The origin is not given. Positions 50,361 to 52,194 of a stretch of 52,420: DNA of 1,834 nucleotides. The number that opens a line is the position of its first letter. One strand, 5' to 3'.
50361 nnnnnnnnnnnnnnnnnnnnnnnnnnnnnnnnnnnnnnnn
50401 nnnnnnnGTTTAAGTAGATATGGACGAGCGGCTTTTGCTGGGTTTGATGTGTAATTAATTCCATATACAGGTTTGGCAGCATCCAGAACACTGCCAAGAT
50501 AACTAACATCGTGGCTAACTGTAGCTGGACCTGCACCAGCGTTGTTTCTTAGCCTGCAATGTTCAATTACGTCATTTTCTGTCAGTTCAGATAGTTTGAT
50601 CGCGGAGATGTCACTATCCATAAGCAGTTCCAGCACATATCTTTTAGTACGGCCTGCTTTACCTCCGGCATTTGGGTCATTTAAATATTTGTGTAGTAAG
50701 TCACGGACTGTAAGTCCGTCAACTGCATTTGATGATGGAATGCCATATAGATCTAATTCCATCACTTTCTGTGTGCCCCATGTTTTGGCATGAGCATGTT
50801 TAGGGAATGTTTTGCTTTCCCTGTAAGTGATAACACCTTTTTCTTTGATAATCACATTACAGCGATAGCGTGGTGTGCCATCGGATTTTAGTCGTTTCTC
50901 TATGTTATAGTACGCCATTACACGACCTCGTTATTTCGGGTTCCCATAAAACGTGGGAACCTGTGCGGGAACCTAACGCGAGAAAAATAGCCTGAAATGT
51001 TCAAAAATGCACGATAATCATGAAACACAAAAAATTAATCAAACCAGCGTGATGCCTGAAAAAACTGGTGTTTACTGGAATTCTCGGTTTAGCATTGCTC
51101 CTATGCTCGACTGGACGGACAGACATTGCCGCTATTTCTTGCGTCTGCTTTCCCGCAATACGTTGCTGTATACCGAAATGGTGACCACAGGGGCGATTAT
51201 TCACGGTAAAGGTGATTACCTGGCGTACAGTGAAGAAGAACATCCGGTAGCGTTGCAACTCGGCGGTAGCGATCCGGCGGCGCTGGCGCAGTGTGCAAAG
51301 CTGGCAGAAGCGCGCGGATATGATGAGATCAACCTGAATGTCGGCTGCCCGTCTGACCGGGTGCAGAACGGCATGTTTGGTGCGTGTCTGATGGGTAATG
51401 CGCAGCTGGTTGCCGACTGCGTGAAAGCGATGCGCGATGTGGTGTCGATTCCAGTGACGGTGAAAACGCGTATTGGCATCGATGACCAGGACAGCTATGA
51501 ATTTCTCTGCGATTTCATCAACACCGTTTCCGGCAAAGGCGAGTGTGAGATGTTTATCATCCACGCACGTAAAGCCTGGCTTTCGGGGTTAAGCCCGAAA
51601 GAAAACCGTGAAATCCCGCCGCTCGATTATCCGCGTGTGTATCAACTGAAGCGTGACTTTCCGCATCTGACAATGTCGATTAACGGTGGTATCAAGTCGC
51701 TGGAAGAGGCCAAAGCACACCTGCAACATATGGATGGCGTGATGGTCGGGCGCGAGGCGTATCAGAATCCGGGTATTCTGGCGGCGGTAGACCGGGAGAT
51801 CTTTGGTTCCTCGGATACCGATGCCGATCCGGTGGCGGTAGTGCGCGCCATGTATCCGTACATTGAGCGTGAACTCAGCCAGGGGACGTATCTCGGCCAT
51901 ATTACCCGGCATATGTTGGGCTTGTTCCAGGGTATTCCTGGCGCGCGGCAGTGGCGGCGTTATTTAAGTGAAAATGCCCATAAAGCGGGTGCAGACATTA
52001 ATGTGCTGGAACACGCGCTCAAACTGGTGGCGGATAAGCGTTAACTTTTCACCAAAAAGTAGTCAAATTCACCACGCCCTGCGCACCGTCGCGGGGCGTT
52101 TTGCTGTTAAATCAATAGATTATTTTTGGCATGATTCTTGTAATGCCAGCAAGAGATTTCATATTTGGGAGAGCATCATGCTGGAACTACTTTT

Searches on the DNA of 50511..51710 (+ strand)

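Call 27: search_dna_similar(collection=ecoli_genomes, mode=near, query=window:50511-51710:+, max_rows=12)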
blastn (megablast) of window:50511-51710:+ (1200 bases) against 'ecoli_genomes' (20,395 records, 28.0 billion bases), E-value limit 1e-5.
Records with a match: 5432; places in all: 5706; records where one place covers at least 80% of the query: 742.
Genomes with a match: 5426 of 5426; with a place that covers at least 80% of the query: 740. Places per genome that has any: lowest 1, median 1, highest 6. On chromosomes: 5697 places; on plasmids: 9.
Best place of each record, by identity: >=99% 276; 95-99% 5141; 90-95% 15.
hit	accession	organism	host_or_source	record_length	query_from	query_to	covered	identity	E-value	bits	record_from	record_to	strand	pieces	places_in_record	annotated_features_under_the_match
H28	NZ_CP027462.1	Escherichia coli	missing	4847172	1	1200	100%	100.0%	0e+0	2217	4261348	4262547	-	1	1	dusA: tRNA dihydrouridine(20/20a) synthase DusA | tyrosine-type recombinase/integrase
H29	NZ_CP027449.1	Escherichia coli strain 2014C-3097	Homo sapiens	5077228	1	1200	100%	100.0%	0e+0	2217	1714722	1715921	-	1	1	dusA: tRNA dihydrouridine(20/20a) synthase DusA | tyrosine-type recombinase/integrase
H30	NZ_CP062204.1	Escherichia coli strain C311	Cow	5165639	1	1200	100%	100.0%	0e+0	2217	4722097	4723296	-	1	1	dusA: tRNA dihydrouridine(20/20a) synthase DusA | tyrosine-type recombinase/integrase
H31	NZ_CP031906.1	Escherichia coli O91:H21 strain FWSEC0008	Homo sapiens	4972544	1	1200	100%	100.0%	0e+0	2217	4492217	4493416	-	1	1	dusA: tRNA dihydrouridine(20/20a) synthase DusA | tyrosine-type recombinase/integrase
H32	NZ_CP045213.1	Escherichia coli strain EH41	Homo sapiens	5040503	1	1200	100%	100.0%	0e+0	2217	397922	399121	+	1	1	dusA: tRNA dihydrouridine(20/20a) synthase DusA | tyrosine-type recombinase/integrase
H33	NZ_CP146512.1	Escherichia coli strain EH53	Homo sapiens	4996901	1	1200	100%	100.0%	0e+0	2217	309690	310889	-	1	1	dusA: tRNA dihydrouridine(20/20a) synthase DusA | tyrosine-type recombinase/integrase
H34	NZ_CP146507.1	Escherichia coli strain 10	Ground beef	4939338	1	1200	100%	100.0%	0e+0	2217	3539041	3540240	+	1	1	dusA: tRNA dihydrouridine(20/20a) synthase DusA | tyrosine-type recombinase/integrase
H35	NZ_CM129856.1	Escherichia coli strain SW071614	wastewater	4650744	1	1200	100%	100.0%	0e+0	2217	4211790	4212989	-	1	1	dusA: tRNA dihydrouridine(20/20a) synthase DusA | tyrosine-type recombinase/integrase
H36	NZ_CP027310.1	Escherichia coli strain 2014C-4135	Homo sapiens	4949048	1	1200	100%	99.9%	0e+0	2211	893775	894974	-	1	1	dusA: tRNA dihydrouridine(20/20a) synthase DusA | tyrosine-type recombinase/integrase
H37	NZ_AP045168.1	Escherichia coli strain JNEC-KY172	Homo sapiens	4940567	1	1200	100%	99.9%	0e+0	2211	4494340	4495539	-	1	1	dusA: tRNA dihydrouridine(20/20a) synthase DusA | tyrosine-type recombinase/integrase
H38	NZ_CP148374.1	Escherichia coli strain Z1323HEC0108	Homo sapiens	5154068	1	1200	100%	99.8%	0e+0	2206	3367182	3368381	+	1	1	dusA: tRNA dihydrouridine(20/20a) synthase DusA | tyrosine-type recombinase/integrase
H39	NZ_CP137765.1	Escherichia coli strain GCEC19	missing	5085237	1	1200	100%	99.8%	0e+0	2206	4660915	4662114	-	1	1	dusA: tRNA dihydrouridine(20/20a) synthase DusA | tyrosine-type recombinase/integrase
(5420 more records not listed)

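Call 58: get_annotated_region(hit=H36, flank=1500)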
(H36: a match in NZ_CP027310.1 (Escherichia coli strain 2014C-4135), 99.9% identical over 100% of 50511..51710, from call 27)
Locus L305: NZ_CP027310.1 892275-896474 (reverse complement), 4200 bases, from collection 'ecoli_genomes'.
description: Escherichia coli strain 2014C-4135 chromosome, complete genome
organism: Escherichia coli strain 2014C-4135 (NCBI taxid 562)
replicon: chromosome; assembly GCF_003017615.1
host: Homo sapiens; source: stool; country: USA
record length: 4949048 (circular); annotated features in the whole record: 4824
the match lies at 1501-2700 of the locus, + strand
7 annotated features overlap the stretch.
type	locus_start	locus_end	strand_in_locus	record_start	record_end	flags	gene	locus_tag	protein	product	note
CDS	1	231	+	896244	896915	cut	-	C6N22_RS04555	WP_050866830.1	DUF4376 domain-containing protein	-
CDS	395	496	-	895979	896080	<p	-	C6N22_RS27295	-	YkgJ family cysteine cluster protein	incomplete; partial in the middle of a contig; missing N-terminus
CDS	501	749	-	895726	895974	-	-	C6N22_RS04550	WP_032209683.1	DinI-like family protein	-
CDS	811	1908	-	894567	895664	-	-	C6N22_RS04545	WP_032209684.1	tyrosine-type recombinase/integrase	-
CDS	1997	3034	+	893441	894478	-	dusA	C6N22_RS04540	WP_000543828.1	tRNA dihydrouridine(20/20a) synthase DusA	-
CDS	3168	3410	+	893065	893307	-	pspG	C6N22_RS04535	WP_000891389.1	envelope stress response protein PspG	-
CDS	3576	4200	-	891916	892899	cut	qorA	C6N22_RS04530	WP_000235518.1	quinone oxidoreductase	-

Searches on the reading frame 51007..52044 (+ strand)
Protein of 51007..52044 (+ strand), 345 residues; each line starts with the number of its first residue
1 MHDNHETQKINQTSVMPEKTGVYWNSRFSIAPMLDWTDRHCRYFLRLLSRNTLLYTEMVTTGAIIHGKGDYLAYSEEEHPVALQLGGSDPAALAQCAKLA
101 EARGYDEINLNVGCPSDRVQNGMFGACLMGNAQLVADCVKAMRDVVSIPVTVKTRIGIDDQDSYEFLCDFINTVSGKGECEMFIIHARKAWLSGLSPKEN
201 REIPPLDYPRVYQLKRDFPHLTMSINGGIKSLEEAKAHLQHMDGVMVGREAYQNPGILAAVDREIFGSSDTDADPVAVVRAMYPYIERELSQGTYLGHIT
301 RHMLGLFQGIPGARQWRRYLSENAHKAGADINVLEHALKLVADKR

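Call 9: search_protein_families(library=pfam, proteins=[window:51007-52044:+], max_evalue=0.01)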
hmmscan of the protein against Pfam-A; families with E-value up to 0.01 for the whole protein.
window:51007-52044:+ (345 aa): 1 family
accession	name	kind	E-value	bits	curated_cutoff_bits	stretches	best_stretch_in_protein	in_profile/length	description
PF01207.24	Dus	-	7.8e-105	350.8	20.4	1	30-340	2-309/311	Dihydrouridine synthase (Dus)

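Call 38: search_solved_structures(query=window:51007-52044:+, show_alignments=2, max_evalue=1e-20)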
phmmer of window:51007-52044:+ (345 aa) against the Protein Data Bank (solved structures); distinct sequences matched with E-value up to 1e-20: 2.
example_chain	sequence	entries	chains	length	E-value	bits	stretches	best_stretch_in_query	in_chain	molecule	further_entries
3b0v_C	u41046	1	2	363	5.2e-88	298.6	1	10-341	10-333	tRNA-dihydrouridine synthase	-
3b0p_A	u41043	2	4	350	2.2e-87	296.5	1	26-341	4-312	tRNA-dihydrouridine synthase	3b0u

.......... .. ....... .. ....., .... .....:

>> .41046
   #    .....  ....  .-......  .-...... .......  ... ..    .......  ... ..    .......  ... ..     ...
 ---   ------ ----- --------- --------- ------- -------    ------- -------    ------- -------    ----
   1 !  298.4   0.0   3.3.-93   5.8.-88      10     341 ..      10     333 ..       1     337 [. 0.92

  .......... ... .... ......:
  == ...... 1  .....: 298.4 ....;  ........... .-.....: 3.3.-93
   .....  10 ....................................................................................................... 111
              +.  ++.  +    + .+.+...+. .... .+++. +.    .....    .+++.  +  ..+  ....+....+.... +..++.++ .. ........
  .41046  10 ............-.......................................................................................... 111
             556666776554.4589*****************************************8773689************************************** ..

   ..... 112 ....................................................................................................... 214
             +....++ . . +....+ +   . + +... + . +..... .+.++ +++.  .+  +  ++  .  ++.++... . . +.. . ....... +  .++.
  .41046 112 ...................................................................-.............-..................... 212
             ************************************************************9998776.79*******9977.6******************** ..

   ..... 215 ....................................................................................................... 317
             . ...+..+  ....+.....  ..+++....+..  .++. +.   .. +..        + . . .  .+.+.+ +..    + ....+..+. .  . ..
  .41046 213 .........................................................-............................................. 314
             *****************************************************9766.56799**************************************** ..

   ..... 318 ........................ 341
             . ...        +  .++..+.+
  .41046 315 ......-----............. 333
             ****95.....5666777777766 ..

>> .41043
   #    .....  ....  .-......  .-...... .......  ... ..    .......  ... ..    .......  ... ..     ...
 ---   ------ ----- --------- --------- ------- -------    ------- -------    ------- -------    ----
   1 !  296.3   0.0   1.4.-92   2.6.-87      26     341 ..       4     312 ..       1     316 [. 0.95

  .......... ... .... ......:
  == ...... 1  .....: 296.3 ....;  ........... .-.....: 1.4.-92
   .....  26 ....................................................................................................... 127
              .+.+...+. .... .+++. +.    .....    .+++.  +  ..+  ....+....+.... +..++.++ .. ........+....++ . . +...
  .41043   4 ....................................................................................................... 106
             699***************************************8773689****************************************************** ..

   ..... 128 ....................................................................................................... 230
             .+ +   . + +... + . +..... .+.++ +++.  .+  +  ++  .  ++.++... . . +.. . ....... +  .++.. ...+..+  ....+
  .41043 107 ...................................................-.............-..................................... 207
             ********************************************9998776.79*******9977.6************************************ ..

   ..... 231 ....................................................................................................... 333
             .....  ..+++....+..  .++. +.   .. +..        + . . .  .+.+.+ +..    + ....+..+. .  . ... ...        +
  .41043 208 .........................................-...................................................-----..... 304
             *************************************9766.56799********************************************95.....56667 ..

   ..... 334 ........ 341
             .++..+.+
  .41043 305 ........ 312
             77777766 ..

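Call 65: search_protein_families(library=ncbifam, proteins=[window:51007-52044:+], max_evalue=0.01)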
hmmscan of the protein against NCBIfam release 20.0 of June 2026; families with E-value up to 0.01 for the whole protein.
window:51007-52044:+ (345 aa): 8 families
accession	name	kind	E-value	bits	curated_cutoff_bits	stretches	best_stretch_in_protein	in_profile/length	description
TIGR00742.1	yjbN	subfamily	6.4e-175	581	397.2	1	27-342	2-317/318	tRNA dihydrouridine(20/20a) synthase DusA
NF008774.0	PRK11815.1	equivalog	1.1e-168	560.4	269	1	19-344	6-331/337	tRNA dihydrouridine(20/20a) synthase DusA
TIGR00737.1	nifR3_yhdG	equivalog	5.1e-39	134.3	293.3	1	26-322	8-300/319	tRNA dihydrouridine synthase DusB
NF007838.0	PRK10550.1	equivalog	5e-15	55.3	395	1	80-301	64-272/312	tRNA dihydrouridine(16) synthase DusC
NF005574.0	PRK07259.1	equivalog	6.4e-06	25.3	269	1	76-154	92-167/304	dihydroorotate dehydrogenase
NF006183.0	PRK08318.1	equivalog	7.2e-06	25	335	1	91-155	113-176/422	NAD-dependent dihydropyrimidine dehydrogenase subunit PreA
TIGR01037.2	pyrD_sub1_fam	subfamily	1.1e-05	24.7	270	1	81-259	93-274/300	dihydroorotate dehydrogenase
NF041011.1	dihydoor_dh_Arch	equivalog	1.5e-05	24.2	330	1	76-154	83-153/289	dihydroorotate dehydrogenase PyrD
